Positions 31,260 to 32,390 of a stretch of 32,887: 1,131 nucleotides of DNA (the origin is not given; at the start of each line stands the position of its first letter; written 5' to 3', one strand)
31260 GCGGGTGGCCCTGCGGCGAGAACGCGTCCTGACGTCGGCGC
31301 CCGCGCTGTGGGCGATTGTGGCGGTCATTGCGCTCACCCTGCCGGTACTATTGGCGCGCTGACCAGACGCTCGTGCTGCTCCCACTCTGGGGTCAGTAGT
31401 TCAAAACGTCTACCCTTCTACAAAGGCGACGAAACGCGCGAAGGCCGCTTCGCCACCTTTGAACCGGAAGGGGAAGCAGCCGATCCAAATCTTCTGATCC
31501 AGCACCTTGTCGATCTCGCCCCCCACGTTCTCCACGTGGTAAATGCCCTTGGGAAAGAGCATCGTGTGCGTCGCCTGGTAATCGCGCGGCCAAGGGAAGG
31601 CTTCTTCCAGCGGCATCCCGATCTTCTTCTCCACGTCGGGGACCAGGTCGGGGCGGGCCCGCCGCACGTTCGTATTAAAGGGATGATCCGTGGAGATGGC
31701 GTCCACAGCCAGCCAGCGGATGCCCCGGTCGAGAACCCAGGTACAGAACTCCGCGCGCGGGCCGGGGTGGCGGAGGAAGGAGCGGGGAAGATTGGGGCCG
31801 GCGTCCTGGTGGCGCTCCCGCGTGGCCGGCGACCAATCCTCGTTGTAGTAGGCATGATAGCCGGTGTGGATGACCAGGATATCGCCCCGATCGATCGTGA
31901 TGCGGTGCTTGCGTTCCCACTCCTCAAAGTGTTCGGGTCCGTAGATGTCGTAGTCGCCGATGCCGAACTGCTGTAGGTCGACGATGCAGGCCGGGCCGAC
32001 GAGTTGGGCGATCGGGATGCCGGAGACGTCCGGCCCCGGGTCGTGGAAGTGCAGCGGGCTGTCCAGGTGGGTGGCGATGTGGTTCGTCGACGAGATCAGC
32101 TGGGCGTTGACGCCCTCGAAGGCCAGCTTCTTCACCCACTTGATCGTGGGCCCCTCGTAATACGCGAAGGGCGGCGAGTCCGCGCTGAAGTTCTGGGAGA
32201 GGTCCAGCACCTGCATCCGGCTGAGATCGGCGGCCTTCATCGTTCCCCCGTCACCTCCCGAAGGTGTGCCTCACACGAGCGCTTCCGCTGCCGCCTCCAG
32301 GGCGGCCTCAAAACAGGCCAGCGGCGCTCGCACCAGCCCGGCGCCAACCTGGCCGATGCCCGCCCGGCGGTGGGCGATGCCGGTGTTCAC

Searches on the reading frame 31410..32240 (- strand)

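Call 27: search_protein_families(library=pfam, proteins=[window:31410-32240:-], max_evalue=0.001)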
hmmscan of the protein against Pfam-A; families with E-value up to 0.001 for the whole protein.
window:31410-32240:- (276 aa): 1 family
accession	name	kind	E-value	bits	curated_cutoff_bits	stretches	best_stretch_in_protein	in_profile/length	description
PF04199.19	Cyclase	-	2.4e-32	112.5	23.1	1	13-186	2-142/142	Putative cyclase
